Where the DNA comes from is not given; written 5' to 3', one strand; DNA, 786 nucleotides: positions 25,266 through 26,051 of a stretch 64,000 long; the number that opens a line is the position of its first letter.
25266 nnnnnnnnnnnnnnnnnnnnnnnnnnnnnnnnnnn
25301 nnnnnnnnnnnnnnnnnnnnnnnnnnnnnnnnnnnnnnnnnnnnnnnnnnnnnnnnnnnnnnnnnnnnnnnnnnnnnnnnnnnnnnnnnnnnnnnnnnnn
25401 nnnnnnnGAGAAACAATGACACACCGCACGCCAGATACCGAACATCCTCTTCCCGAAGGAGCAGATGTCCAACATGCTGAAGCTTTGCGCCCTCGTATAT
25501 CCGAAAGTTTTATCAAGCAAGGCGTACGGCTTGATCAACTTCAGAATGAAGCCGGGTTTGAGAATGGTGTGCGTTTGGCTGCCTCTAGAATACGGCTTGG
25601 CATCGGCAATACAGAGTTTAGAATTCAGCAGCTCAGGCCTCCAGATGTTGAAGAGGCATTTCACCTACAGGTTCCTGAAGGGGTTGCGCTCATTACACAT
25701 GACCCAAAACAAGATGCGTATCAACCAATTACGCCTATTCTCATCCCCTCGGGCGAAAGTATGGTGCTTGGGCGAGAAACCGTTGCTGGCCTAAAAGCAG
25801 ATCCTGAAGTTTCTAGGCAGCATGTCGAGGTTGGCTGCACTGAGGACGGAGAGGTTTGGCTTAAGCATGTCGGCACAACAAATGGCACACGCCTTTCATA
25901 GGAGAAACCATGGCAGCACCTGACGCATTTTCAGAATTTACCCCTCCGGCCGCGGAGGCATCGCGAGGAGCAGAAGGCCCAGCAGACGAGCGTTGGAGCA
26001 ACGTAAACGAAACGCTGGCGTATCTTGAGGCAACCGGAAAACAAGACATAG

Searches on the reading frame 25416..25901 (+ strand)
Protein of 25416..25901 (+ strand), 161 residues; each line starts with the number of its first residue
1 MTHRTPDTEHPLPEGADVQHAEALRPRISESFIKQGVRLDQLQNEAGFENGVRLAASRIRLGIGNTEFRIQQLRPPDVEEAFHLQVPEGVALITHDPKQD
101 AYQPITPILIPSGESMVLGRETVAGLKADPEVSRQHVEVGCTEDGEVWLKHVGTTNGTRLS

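Call 8: search_protein_families(library=pfam, proteins=[window:25416-25901:+], max_evalue=0.001)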
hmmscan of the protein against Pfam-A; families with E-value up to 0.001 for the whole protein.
window:25416-25901:+ (161 aa): 1 family
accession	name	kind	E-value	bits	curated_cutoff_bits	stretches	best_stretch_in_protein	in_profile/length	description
PF00498.31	FHA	-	0.00014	22.7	20.7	1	128-158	14-44/67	FHA domain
